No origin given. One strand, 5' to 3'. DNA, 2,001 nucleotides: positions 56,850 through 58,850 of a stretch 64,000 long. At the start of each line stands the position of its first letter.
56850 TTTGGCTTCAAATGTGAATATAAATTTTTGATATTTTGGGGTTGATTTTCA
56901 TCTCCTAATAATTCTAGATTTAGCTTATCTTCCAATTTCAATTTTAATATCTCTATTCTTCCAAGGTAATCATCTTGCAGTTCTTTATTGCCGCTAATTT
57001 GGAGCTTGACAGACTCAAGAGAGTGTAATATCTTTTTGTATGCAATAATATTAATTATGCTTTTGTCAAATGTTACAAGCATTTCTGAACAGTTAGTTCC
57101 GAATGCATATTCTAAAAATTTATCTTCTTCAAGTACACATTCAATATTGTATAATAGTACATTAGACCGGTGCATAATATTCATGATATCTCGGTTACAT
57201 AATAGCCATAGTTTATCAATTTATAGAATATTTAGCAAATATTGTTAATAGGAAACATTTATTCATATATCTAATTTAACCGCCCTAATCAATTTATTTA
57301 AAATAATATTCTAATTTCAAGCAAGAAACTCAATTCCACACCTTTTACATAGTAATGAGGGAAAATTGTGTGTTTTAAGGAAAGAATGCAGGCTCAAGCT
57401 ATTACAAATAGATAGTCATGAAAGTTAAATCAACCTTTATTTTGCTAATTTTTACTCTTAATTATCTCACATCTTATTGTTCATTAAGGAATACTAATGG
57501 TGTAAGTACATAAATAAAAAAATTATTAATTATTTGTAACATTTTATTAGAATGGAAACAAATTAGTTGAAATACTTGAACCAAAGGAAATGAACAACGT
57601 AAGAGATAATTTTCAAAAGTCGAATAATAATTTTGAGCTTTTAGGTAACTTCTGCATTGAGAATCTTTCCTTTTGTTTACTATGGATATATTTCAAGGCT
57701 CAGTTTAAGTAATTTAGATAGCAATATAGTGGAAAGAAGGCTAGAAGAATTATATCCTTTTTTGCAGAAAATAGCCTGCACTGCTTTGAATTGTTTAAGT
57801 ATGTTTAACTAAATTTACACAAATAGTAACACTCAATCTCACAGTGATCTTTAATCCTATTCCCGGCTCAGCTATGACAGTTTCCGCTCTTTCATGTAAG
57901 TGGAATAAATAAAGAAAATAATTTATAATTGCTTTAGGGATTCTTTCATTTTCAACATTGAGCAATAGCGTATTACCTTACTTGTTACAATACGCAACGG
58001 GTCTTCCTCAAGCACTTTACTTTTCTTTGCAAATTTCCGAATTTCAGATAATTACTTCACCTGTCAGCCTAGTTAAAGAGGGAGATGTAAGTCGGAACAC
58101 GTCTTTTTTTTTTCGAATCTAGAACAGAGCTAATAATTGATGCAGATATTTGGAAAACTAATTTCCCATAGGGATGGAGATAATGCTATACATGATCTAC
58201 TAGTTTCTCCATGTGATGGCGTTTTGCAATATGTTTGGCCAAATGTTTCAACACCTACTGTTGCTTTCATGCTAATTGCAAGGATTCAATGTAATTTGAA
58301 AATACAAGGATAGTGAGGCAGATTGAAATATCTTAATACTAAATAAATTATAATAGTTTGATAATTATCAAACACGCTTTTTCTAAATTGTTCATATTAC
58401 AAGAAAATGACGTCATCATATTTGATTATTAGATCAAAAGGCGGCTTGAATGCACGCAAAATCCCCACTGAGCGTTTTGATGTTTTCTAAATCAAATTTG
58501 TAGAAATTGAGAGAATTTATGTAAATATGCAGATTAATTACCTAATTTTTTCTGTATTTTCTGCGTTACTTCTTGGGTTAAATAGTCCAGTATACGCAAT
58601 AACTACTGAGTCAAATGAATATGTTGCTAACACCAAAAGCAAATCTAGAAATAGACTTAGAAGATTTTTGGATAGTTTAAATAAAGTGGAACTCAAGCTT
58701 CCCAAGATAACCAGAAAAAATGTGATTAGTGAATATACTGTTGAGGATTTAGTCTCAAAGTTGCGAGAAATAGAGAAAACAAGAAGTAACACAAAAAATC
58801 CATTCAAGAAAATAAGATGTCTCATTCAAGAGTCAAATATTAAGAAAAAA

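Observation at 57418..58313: Region without track ORFs contains a phase-consistent six-exon gene model with a signal peptide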

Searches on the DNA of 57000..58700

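Call 83: search_rna_families(source=window, start=57000, end=58700, threshold=evalue, max_evalue=1)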
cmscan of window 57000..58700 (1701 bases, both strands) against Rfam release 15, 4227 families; matches with E-value up to 1: 0.
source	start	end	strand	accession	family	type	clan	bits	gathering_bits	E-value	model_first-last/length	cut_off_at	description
